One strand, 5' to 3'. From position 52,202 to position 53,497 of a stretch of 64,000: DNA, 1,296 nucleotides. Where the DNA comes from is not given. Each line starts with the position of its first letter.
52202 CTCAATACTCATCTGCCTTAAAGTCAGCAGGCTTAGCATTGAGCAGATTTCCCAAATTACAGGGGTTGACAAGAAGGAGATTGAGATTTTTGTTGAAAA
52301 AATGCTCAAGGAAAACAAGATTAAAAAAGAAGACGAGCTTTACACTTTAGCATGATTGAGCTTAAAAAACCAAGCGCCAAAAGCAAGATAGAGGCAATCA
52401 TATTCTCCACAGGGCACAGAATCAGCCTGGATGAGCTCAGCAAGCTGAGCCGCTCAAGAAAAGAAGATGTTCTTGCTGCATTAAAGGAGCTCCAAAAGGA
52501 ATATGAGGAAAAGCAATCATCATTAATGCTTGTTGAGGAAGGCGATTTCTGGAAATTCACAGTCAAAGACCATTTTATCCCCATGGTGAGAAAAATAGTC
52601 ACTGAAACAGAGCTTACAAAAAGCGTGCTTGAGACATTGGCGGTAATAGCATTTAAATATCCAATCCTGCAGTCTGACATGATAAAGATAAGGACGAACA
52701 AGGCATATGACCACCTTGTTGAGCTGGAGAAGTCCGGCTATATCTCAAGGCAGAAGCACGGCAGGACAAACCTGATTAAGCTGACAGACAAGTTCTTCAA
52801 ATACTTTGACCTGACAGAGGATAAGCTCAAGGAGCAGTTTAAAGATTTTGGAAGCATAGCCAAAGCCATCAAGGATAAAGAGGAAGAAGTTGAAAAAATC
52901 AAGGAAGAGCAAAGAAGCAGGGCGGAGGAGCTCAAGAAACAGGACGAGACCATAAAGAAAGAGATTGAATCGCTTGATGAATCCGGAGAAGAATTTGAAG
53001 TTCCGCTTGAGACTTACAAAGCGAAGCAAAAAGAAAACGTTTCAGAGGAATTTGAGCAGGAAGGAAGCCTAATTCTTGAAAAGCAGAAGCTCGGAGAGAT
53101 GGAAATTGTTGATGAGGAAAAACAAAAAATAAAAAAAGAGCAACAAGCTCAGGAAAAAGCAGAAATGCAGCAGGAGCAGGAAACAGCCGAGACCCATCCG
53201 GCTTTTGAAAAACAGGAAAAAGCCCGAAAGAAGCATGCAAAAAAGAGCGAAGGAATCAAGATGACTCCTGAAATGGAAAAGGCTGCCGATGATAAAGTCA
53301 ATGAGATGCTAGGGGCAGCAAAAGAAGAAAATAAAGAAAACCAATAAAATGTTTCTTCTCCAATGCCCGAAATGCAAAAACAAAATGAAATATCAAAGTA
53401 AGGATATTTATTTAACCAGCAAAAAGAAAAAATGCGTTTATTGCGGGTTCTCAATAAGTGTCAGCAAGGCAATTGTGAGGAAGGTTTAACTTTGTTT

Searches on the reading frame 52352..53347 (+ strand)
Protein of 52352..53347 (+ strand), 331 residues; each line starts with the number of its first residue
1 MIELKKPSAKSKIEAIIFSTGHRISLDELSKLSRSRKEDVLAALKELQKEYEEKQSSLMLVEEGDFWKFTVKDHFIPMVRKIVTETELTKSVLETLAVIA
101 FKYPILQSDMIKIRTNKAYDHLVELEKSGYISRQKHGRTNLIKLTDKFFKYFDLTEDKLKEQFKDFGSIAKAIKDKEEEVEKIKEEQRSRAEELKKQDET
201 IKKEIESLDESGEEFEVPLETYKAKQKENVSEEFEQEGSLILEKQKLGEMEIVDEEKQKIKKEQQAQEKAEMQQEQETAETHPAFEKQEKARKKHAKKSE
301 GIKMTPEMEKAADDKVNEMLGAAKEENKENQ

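Call 9: search_protein_families(library=pfam, proteins=[window:52352-53347:+])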
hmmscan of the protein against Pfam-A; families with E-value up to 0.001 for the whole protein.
window:52352-53347:+ (331 aa): 1 family
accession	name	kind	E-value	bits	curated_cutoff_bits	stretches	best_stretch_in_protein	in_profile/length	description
PF04079.22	SMC_ScpB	-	2e-33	115.7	27.4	1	12-158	2-156/160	Segregation and condensation complex subunit ScpB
